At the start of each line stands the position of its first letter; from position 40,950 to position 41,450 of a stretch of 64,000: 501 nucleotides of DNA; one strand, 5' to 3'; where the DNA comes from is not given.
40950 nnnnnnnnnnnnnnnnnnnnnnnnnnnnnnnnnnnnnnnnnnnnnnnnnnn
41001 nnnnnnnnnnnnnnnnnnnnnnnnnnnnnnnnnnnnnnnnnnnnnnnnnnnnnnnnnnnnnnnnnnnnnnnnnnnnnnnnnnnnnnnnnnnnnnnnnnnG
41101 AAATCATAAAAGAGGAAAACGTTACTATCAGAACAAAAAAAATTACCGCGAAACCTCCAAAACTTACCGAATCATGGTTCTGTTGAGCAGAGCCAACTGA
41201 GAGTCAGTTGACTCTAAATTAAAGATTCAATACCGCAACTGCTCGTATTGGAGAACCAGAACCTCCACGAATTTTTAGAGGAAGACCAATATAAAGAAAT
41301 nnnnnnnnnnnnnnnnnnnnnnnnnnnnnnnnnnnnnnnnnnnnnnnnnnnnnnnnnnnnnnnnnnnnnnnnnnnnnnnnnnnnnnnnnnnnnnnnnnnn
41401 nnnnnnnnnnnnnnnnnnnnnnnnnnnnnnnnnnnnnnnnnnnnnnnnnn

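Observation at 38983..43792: Small accessory metabolic island: SDR + B12-radical-SAM convergent with cyclase + luciferase-like monooxygenase + MarR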

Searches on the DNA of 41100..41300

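Call 70: search_rna_families(source=window, start=41100, end=41300, threshold=evalue, max_evalue=10)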
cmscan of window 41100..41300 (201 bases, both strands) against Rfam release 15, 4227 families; matches with E-value up to 10: 3.
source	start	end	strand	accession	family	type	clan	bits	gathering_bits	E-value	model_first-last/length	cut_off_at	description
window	41189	41215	-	RF03936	mir-4079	Gene; miRNA;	-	12.8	62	7.5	14-38/51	no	mir-4079 microRNA precursor family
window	41189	41215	+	RF03936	mir-4079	Gene; miRNA;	-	12.4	62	9.6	14-38/51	no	mir-4079 microRNA precursor family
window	41183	41229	+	RF02089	CLRN1-AS1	Gene; lncRNA;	-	8.2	48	7.7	1-79/79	no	CLRN1 antisense RNA 1 conserved region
